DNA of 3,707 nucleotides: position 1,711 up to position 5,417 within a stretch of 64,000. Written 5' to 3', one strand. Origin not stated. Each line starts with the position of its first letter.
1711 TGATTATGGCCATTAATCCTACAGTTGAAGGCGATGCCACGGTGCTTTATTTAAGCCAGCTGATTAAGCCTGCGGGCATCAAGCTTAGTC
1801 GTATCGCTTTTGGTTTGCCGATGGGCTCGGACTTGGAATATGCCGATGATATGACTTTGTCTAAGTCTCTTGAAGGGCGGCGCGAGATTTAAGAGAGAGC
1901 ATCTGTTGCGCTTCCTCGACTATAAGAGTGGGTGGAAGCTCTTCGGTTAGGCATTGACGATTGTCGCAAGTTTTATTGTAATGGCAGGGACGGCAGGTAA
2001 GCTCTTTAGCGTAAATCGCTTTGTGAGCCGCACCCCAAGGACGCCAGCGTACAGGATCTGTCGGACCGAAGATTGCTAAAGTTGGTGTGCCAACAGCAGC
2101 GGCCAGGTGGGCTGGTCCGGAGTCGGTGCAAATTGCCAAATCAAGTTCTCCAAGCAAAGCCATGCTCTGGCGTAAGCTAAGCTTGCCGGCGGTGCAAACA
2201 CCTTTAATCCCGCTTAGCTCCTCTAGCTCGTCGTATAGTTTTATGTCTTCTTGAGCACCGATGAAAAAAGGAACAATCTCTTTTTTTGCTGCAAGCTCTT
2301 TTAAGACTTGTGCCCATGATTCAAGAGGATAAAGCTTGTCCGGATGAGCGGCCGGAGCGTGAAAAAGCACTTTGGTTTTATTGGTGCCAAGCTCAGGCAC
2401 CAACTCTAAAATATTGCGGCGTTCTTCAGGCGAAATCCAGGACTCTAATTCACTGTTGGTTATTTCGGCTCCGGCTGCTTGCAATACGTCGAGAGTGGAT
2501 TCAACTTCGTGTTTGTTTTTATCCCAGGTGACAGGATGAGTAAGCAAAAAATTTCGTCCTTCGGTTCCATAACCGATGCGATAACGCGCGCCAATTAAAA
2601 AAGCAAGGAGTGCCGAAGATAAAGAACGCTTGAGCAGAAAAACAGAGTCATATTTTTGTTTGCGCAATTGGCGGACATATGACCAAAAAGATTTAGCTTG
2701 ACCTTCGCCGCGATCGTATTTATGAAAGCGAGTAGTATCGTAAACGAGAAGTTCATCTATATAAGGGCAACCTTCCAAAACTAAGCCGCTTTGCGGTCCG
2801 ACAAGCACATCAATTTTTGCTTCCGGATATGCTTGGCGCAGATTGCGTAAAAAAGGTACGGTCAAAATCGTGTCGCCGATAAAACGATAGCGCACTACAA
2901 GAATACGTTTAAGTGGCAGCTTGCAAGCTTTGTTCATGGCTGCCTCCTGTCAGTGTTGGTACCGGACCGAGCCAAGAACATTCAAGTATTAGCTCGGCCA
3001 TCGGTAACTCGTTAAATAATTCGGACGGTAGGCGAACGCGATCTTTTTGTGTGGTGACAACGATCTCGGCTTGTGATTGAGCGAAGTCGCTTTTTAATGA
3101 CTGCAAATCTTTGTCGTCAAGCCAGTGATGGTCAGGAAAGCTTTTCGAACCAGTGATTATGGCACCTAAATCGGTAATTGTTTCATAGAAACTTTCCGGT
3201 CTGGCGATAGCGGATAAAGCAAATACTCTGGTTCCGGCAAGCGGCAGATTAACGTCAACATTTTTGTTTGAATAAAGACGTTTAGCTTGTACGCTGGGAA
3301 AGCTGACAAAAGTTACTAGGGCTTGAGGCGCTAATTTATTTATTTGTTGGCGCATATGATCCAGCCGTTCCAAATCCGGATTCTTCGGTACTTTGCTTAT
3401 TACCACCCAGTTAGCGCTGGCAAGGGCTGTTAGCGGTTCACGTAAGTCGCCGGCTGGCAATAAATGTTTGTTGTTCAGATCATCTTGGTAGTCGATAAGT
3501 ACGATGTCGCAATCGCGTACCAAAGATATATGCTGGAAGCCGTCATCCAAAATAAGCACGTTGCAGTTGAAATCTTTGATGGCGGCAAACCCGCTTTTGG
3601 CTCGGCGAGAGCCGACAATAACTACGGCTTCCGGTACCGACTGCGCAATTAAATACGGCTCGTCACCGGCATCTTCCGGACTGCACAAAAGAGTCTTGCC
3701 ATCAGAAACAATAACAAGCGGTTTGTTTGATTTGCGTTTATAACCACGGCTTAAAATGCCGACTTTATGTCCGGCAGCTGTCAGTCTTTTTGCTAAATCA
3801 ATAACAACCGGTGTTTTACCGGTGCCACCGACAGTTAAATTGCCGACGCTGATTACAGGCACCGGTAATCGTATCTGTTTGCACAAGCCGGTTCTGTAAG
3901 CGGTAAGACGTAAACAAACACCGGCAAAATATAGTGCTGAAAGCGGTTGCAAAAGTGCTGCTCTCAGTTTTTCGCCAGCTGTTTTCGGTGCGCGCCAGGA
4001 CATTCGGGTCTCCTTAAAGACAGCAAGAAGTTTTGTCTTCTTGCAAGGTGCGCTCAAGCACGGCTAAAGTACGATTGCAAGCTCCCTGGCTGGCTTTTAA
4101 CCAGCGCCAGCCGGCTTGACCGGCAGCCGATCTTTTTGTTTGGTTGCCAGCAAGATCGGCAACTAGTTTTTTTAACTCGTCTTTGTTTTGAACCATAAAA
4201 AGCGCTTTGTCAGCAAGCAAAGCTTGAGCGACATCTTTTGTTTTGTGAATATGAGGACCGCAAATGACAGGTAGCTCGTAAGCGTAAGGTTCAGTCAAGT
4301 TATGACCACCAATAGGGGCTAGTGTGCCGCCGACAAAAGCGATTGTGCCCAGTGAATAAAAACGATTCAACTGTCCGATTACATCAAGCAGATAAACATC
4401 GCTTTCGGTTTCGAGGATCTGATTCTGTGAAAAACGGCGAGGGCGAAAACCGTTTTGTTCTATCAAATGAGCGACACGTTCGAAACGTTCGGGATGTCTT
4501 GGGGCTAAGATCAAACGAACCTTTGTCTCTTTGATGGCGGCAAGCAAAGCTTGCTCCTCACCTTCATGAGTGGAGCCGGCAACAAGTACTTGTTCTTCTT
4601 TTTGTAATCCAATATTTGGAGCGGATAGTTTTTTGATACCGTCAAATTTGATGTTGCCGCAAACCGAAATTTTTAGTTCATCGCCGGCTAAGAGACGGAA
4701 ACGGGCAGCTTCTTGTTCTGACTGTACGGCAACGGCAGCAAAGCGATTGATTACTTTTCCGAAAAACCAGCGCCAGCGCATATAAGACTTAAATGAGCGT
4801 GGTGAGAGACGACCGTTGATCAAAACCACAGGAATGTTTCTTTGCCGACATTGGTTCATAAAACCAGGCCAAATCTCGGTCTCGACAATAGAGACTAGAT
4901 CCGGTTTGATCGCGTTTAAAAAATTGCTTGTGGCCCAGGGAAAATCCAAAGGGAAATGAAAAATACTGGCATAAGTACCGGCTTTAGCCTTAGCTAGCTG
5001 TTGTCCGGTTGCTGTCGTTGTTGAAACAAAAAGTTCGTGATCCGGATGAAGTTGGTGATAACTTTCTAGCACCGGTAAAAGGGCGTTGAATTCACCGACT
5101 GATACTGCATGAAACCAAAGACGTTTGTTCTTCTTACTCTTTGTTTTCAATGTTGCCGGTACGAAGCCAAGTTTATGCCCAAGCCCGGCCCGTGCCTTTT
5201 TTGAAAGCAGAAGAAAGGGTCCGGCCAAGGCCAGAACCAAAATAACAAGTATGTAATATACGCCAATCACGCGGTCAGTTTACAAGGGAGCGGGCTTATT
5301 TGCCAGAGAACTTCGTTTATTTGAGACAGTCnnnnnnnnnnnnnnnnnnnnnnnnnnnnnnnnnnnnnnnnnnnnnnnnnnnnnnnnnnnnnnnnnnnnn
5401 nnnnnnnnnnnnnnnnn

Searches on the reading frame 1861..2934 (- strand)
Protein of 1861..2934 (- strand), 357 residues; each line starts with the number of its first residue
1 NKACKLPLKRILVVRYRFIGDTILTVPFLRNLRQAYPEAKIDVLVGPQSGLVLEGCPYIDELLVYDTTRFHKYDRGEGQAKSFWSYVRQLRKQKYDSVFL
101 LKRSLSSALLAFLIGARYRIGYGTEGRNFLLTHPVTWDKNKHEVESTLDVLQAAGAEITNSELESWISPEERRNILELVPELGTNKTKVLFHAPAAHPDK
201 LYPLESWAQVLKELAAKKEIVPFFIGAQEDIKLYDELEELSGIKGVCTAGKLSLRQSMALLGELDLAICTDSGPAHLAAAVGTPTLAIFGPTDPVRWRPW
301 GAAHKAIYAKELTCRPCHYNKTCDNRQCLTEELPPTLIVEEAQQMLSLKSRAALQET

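Call 12: search_protein_families(library=pfam, proteins=[window:1861-2934:-], max_evalue=0.001)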
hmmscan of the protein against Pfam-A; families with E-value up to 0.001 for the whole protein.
window:1861-2934:- (357 aa): 1 family
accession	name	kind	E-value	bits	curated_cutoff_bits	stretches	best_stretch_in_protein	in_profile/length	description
PF01075.23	Glyco_transf_9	-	3e-43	148.3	22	1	84-319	2-238/247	Glycosyltransferase family 9 (heptosyltransferase)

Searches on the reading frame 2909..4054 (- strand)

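Call 12: search_protein_families(library=pfam, proteins=[window:2909-4054:-], max_evalue=0.001)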
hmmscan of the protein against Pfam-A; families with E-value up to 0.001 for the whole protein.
window:2909-4054:- (381 aa): 1 family
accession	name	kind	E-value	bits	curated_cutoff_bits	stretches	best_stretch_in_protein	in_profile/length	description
PF02606.20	LpxK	-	3e-93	312.9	27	1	32-344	2-296/328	Tetraacyldisaccharide-1-P 4'-kinase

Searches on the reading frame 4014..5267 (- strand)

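Call 12: search_protein_families(library=pfam, proteins=[window:4014-5267:-], max_evalue=0.001)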
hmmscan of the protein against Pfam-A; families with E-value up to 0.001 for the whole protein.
window:4014-5267:- (417 aa): 1 family
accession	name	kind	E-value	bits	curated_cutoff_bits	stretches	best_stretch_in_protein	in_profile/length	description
PF04413.22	Glycos_transf_N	-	1.2e-60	204.5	23.9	1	29-209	3-178/179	3-Deoxy-D-manno-octulosonic-acid transferase (kdotransferase)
